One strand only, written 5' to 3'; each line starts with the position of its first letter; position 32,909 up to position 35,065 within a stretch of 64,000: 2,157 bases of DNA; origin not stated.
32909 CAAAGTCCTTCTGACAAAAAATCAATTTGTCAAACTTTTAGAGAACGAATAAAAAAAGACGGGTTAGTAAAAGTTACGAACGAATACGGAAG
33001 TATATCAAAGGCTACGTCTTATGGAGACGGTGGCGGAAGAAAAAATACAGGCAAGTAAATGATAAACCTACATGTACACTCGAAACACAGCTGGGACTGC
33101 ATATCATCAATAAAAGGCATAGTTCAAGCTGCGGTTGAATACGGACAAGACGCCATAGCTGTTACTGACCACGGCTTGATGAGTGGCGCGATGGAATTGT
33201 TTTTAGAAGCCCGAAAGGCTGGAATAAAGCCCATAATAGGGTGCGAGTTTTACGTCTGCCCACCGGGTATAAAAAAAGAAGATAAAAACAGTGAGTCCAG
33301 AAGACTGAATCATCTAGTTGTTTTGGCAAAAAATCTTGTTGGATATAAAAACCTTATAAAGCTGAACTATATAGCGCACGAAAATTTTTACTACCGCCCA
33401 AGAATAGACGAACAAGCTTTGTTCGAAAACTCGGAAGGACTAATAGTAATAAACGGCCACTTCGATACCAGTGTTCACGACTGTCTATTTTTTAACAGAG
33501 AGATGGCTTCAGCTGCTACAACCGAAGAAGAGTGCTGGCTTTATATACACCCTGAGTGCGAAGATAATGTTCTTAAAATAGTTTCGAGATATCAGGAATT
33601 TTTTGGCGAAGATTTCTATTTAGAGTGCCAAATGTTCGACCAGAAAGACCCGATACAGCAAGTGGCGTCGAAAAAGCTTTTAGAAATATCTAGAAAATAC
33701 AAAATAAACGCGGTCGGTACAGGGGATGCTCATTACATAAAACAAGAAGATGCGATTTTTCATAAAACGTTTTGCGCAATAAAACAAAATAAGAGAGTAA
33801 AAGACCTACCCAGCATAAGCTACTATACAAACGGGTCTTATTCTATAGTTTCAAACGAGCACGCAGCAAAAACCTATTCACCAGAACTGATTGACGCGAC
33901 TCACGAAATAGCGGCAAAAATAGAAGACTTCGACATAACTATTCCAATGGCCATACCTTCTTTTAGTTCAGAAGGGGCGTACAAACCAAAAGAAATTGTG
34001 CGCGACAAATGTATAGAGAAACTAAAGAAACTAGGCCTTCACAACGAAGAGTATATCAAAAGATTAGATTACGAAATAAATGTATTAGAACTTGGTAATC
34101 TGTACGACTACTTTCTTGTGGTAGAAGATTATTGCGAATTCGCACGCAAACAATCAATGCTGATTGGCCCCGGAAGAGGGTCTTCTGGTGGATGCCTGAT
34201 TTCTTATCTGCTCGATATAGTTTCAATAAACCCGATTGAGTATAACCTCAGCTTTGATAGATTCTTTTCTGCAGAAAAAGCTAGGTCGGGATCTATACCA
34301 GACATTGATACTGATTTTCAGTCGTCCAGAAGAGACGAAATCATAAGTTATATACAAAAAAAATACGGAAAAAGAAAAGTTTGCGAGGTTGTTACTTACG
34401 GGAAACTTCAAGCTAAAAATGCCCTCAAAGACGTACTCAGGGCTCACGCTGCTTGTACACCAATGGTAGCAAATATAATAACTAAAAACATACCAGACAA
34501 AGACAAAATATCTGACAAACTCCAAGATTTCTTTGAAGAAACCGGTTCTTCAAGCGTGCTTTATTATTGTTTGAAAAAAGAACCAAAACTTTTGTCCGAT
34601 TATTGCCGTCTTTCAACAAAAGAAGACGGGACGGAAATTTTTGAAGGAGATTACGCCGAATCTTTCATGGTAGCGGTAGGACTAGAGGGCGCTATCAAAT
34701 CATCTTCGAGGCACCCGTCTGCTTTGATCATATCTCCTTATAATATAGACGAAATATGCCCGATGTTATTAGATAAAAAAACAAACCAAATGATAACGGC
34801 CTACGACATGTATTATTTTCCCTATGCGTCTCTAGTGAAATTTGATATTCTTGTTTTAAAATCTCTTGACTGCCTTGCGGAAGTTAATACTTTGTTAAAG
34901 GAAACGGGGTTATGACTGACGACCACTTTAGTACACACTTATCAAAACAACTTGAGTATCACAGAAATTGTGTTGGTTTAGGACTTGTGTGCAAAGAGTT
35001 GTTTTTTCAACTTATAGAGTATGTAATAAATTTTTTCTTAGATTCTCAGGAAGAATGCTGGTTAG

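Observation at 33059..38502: DnaE-type PolIII alpha cleanly split into two ORFs by a 2-kb cassette encoding UDG-like and DnaQ-exonuclease proteins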

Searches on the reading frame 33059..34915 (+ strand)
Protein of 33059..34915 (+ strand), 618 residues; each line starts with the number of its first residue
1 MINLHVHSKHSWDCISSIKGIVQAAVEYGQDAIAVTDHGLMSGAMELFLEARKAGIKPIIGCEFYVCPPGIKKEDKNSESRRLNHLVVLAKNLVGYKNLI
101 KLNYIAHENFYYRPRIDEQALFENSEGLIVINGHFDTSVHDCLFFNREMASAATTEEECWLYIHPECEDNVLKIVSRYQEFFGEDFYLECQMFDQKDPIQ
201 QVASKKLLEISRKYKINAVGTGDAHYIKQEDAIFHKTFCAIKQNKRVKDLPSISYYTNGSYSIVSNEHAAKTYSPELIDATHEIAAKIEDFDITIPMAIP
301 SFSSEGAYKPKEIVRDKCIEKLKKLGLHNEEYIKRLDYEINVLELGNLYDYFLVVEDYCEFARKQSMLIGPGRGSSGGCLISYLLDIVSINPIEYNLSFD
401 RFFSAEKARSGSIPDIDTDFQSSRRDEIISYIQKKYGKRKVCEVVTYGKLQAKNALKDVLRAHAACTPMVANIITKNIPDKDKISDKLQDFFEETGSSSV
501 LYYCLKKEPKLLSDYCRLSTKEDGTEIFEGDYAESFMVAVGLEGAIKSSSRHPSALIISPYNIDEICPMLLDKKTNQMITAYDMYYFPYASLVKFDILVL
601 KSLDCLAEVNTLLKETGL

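Call 3: search_protein_families(library=pfam, proteins=[window:33059-34915:+], max_evalue=0.01)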
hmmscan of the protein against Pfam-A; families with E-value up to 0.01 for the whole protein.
window:33059-34915:+ (618 aa): 2 families
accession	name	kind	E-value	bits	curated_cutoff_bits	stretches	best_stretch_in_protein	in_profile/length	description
PF07733.18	DNA_pol3_alpha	-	1.4e-61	208.9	23.9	1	315-598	4-259/260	Bacterial DNA polymerase III alpha NTPase domain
PF02811.25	PHP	-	1.2e-37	130.2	26.4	1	4-191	2-162/164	PHP domain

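Call 4: search_protein_families(library=phrogs, proteins=[window:33059-34915:+], max_evalue=0.001)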
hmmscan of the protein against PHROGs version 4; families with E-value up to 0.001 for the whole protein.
window:33059-34915:+ (618 aa): 7 families
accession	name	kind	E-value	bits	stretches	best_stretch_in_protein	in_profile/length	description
phrog_405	-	DNA, RNA and nucleotide metabolism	2.1e-152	510.5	1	2-616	45-617/1190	DNA polymerase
phrog_7513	-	unknown function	6e-66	224.2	2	2-302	12-313/461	-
phrog_11165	-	DNA, RNA and nucleotide metabolism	2.8e-39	135.7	1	321-608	29-290/782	DNA polymerase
phrog_13169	-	DNA, RNA and nucleotide metabolism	1.6e-31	110.6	2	329-404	335-410/463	DNA polymerase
phrog_21652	-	DNA, RNA and nucleotide metabolism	2.6e-25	90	1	376-615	37-252/476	DNA polymerase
phrog_12219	-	DNA, RNA and nucleotide metabolism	6.1e-21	75.4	2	414-483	2-70/823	DNA polymerase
phrog_11127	-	DNA, RNA and nucleotide metabolism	8.2e-07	30.1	1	328-403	95-170/171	DNA polymerase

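Call 6: search_dna_similar(query=window:33059-34915:+, collection=phages, mode=protein, max_rows=40)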
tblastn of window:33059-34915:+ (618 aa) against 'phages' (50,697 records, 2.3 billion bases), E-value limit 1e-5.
Records with a match: 1426; places in all: 1428; records where one place covers at least 80% of the query: 897.
Best place of each record, by identity: <60% 1426.
By first word of the organism name: Pseudomonas 301; Mycobacterium 282; Streptomyces 211; Gordonia 132; Bacillus 99; Staphylococcus 48; Bacteriophage 43; Microbacterium 36; Escherichia 31; Rhodococcus 22; and 57 more.
By host as written in the record: Mycobacterium smegmatis mc2 155 204; Pseudomonas aeruginosa 117; - 99; Pseudomonas aeruginosa PAO1 86; Streptomyces griseus ATCC 10137 81; Gordonia terrae 3612 65; Streptomyces lividans JI 1326 44; Mycobacterium smegmatis mc#155 37; and 239 more.
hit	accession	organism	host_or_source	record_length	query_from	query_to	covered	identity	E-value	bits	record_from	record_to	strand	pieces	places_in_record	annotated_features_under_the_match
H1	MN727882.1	Geobacillus phage GBK1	Geobacillus kaustophilus ATCC 8005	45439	3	618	100%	31.6%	3e-76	270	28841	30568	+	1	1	DNA polymerase III subunit alpha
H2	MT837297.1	Bacteriophage sp.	human fecal samples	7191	3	613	99%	31.6%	6e-78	275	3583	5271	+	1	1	record has no annotation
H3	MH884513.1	Bacillus phage vB_BpsS-36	Bacillus pseudalcaliphilus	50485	2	617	100%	31.2%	7e-72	258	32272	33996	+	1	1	dnaE: DNA polymerase III subunit alpha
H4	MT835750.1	Bacteriophage sp.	human fecal samples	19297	2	615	99%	31.0%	2e-76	271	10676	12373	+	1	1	record has no annotation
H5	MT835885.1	Bacteriophage sp.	human fecal samples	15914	2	615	99%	30.8%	1e-75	269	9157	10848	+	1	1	record has no annotation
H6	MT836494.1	Bacteriophage sp.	human fecal samples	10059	3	615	99%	30.7%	4e-75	267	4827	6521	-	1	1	record has no annotation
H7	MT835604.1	Bacteriophage sp.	human fecal samples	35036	2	603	97%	31.3%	6e-69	249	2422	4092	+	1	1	record has no annotation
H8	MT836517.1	Bacteriophage sp.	human fecal samples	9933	2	616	100%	30.6%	2e-68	247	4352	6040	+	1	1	record has no annotation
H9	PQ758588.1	Bacillus phage PS1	Bacillus licheniformis HNIBR-BC151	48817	2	618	100%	30.3%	9e-75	266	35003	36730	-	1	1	DNA polymerase III alpha subunit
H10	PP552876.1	Bacillus phage PK-1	-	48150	2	618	100%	30.3%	9e-75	266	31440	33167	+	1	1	DNA polymerase III alpha subunit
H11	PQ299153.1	Bacillus phage Jayan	Bacillus licheniformis DSM13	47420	2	618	99%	30.6%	1e-51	272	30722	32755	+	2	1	DNA polymerase (x2) | hypothetical protein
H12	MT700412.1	Bacillus phage 1_ICo-2020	Bacillus sp.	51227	3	618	100%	30.4%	2e-73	262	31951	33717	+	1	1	DNA polymerase III subunit alpha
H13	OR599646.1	Pectobacterium phage PcaP2EGY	Pectobacterium sp.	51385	3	618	100%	30.4%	4e-73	261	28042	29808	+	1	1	hypothetical protein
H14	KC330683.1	Bacillus phage Finn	Bacillus pumilus BL8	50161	2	617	100%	30.2%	1e-63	234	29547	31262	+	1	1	DNA polymerase III alpha subunit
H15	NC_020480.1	Bacillus phage Finn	Bacillus pumilus BL8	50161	2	617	100%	30.2%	1e-63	234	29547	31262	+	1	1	DNA polymerase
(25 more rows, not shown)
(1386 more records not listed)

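Call 7: find_related_loci(query=window:33059-34915:+, collection=viral_contigs, flank=10000)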
Query window:33059-34915:+ (618 aa) in viral_contigs; peptide patterns used: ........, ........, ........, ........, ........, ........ (x = any residue, [..] = any of these).
28 stretches matched a pattern, but none encodes a relative of the query by tblastn (E <= 1e-3).

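Call 9: find_homologous_proteins(query=window:33059-34915:+, max_evalue=1e-20)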
Query window:33059-34915:+ (618 aa): 6839 proteins with E <= 1e-20 among 8000 candidates; the best 120 are listed.
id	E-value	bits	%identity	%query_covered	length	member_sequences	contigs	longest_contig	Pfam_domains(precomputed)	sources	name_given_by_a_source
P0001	0.0e+0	1314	93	100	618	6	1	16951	PF02811.27,PF07733.19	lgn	-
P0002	7.0e-238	809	58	100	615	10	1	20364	PF02811.27,PF07733.19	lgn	-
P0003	2.2e-235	801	58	100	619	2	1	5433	PF02811.27,PF07733.19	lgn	-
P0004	6.3e-231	786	57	100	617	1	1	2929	PF02811.27,PF07733.19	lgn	-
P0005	8.0e-231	786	57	100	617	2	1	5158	PF02811.27,PF07733.19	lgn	-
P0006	1.4e-230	785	57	100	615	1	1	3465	PF02811.27,PF07733.19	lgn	-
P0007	1.3e-228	779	56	100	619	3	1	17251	PF02811.27,PF07733.19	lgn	-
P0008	2.5e-228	778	57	100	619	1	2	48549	PF02811.27,PF07733.19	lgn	-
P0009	6.7e-228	776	57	100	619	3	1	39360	PF02811.27,PF07733.19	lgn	-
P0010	4.8e-223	760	56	100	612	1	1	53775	PF02811.27,PF07733.19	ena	-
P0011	4.0e-218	744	54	100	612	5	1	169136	PF02811.27,PF07733.19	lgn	-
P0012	4.4e-217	741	55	100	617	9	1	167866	PF02811.27,PF07733.19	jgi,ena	jgi:DNA polymerase-3 subunit alpha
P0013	4.5e-216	737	54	99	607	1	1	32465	PF02811.27,PF07733.19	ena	-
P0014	5.3e-215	734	54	99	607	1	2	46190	PF02811.27,PF07733.19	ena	-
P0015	3.5e-214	731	54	99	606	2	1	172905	PF02811.27,PF07733.19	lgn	-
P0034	2.1e-183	629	49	99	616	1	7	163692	PF02811.27,PF07733.19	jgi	jgi:DNA polymerase-3 subunit alpha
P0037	6.7e-182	624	49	100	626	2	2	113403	PF02811.27,PF07733.19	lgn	-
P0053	8.4e-117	409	38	99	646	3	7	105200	PF02811.27,PF07733.19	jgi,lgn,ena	jgi:DNA polymerase-3 subunit alpha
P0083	4.2e-106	374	35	99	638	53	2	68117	PF02811.27,PF07733.19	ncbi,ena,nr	ncbi:DNA polymerase III subunit alpha [bacterium]|nr:DNA polymerase III subunit alpha [bacterium]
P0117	2.6e-103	365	35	99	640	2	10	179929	PF02811.27,PF07733.19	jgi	jgi:DNA polymerase-3 subunit alpha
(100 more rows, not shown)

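Call 11: find_encoding_contigs(protein=P0001, flank=8000, max_places=2)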
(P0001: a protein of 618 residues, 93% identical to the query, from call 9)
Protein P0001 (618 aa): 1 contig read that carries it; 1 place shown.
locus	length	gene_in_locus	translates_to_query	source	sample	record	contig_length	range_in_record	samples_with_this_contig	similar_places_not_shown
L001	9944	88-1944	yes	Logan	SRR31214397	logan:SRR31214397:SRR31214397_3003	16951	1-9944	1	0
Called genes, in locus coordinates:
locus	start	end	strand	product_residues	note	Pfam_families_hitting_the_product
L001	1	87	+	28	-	?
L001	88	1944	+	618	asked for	PF02811:PHP, PF07733:DNA_pol3_alpha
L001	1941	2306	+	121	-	-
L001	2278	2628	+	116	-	-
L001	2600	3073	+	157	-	-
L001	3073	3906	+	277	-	PF00929:RNase_T (weak)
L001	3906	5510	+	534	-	PF17657:DNA_pol3_finger, PF14579:HHH_6 (weak)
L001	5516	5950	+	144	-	-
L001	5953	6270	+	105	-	-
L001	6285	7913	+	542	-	PF00534:Glycos_transf_1 (faint), PF13692:Glyco_trans_1_4 (faint)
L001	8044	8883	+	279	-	-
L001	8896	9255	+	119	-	-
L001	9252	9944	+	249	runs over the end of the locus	PF00534:Glycos_transf_1 (weak)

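Call 12: find_encoding_contigs(protein=P0012, flank=8000, max_places=2)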
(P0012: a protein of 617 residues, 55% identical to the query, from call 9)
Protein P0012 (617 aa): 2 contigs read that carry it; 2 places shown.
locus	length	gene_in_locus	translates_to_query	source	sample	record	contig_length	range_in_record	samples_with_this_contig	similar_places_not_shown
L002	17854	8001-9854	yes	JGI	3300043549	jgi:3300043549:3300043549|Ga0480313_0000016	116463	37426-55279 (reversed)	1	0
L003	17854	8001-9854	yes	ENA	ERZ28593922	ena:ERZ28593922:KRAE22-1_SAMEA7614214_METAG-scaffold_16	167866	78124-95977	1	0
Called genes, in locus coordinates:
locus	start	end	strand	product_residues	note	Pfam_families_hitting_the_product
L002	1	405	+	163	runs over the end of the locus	-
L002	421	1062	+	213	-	PF17338:GP88, PF23872:DUF7227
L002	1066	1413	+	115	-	-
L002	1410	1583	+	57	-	-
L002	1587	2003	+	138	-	-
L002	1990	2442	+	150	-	-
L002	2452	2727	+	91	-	-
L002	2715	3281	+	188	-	-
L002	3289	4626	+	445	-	PF03796:DnaB_C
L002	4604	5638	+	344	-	PF13155:Toprim_2 (weak), PF13662:Toprim_4 (faint)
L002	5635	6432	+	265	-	PF21448:DNMK (weak)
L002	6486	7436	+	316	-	PF12705:PDDEXK_1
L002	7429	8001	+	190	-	-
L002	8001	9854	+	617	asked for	PF02811:PHP, PF07733:DNA_pol3_alpha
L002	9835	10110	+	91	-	-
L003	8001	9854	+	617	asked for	PF02811:PHP, PF07733:DNA_pol3_alpha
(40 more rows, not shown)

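Call 13: find_encoding_contigs(protein=P0053, flank=8000, max_places=2)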
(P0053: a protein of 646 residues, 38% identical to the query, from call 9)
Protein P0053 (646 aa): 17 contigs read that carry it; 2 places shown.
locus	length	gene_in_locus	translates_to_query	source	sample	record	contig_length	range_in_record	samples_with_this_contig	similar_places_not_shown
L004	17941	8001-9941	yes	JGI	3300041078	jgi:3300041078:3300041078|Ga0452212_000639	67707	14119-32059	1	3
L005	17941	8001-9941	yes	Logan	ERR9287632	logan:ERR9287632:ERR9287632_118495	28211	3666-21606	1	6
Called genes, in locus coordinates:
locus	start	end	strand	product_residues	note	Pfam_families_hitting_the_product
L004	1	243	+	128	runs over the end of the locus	-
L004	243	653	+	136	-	-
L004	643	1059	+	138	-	-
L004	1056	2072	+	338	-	PF00154:RecA_N, PF13481:AAA_25, PF06745:ATPase (weak), PF21096:RecA_C (weak)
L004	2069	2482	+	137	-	-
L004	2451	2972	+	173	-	-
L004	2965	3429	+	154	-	-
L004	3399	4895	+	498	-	PF00772:DnaB (weak), PF13481:AAA_25 (weak), PF03796:DnaB_C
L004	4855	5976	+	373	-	PF01751:Toprim (weak), PF13155:Toprim_2, PF13662:Toprim_4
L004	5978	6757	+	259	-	PF21448:DNMK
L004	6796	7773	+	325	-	PF12705:PDDEXK_1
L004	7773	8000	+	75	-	-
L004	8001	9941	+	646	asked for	PF02811:PHP, PF07733:DNA_pol3_alpha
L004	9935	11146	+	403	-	PF02812:ELFV_dehydrog_N, PF00208:ELFV_dehydrog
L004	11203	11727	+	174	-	PF03167:UDG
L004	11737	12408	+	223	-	PF13482:RNase_H_2 (faint), PF00929:RNase_T (weak)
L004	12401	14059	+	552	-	PF17657:DNA_pol3_finger, PF14579:HHH_6, PF01336:tRNA_anti-codon (weak)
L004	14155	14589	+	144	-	PF00436:SSB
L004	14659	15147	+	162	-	PF04542:Sigma70_r2 (weak)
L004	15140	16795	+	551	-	PF13692:Glyco_trans_1_4 (faint), PF00534:Glycos_transf_1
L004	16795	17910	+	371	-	PF00534:Glycos_transf_1, PF20706:GT4-conflict (weak), PF13692:Glyco_trans_1_4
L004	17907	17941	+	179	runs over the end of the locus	-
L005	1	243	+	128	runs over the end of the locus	-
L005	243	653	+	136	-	-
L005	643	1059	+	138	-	-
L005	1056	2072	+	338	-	PF00154:RecA_N, PF13481:AAA_25, PF06745:ATPase (weak), PF21096:RecA_C (weak)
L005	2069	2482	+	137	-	-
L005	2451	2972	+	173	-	-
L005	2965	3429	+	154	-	-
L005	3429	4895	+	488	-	PF00772:DnaB (weak), PF13481:AAA_25 (weak), PF03796:DnaB_C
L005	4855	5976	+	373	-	PF01751:Toprim (weak), PF13155:Toprim_2, PF13662:Toprim_4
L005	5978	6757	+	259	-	PF21448:DNMK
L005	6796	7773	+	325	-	PF12705:PDDEXK_1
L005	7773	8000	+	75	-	-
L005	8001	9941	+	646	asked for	PF02811:PHP, PF07733:DNA_pol3_alpha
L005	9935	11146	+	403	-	PF02812:ELFV_dehydrog_N, PF00208:ELFV_dehydrog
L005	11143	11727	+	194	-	PF03167:UDG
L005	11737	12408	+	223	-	PF13482:RNase_H_2 (faint), PF00929:RNase_T (weak)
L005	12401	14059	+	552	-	PF17657:DNA_pol3_finger, PF14579:HHH_6, PF01336:tRNA_anti-codon (weak)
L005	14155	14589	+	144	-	PF00436:SSB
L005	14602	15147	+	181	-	PF04542:Sigma70_r2 (weak)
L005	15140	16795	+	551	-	PF13692:Glyco_trans_1_4 (faint), PF00534:Glycos_transf_1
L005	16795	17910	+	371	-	PF00534:Glycos_transf_1, PF20706:GT4-conflict (weak), PF13692:Glyco_trans_1_4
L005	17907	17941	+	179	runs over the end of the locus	-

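Call 14: find_encoding_contigs(protein=P0117, flank=8000, max_places=1)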
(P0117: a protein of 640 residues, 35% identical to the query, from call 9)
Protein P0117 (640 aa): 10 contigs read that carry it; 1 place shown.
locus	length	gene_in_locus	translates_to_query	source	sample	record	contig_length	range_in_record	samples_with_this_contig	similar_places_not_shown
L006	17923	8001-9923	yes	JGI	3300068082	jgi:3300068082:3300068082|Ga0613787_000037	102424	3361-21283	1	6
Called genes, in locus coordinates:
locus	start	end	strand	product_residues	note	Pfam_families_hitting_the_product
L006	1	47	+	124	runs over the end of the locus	-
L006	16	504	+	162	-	-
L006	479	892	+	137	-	-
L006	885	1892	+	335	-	PF00154:RecA_N, PF06745:ATPase (faint)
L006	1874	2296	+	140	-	-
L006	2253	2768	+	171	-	-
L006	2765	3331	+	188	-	-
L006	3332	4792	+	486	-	PF00772:DnaB, PF13481:AAA_25 (weak), PF03796:DnaB_C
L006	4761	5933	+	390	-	PF13662:Toprim_4, PF13155:Toprim_2 (weak)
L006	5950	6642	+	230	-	PF21448:DNMK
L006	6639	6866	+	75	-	-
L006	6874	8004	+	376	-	PF12705:PDDEXK_1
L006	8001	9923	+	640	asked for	PF02811:PHP, PF07733:DNA_pol3_alpha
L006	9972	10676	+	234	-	-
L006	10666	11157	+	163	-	PF00383:dCMP_cyt_deam_1, PF14437:MafB19-deam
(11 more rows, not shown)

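Call 15: find_encoding_contigs(protein=P0083, flank=8000, max_places=1)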
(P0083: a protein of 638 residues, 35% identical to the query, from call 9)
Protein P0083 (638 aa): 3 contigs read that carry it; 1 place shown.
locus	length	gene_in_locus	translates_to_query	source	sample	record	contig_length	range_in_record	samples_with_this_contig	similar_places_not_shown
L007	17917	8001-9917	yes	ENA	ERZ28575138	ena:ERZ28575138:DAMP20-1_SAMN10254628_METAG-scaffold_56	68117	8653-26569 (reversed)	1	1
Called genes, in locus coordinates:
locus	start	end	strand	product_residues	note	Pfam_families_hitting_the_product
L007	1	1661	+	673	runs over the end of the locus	PF00154:RecA_N, PF21096:RecA_C (faint)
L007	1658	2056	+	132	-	-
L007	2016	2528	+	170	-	-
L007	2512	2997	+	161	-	-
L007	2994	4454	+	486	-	PF00772:DnaB (weak), PF20307:divDNAB (faint), PF03796:DnaB_C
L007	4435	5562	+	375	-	PF01751:Toprim (weak), PF13662:Toprim_4, PF13155:Toprim_2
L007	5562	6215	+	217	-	PF21448:DNMK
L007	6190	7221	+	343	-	PF12705:PDDEXK_1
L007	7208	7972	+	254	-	PF00293:NUDIX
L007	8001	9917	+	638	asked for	PF02811:PHP, PF07733:DNA_pol3_alpha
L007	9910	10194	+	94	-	-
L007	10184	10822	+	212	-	PF00929:RNase_T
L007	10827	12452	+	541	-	PF17657:DNA_pol3_finger, PF14579:HHH_6, PF01336:tRNA_anti-codon (faint)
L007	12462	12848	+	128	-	PF00436:SSB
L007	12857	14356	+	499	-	PF00534:Glycos_transf_1, PF13692:Glyco_trans_1_4 (weak)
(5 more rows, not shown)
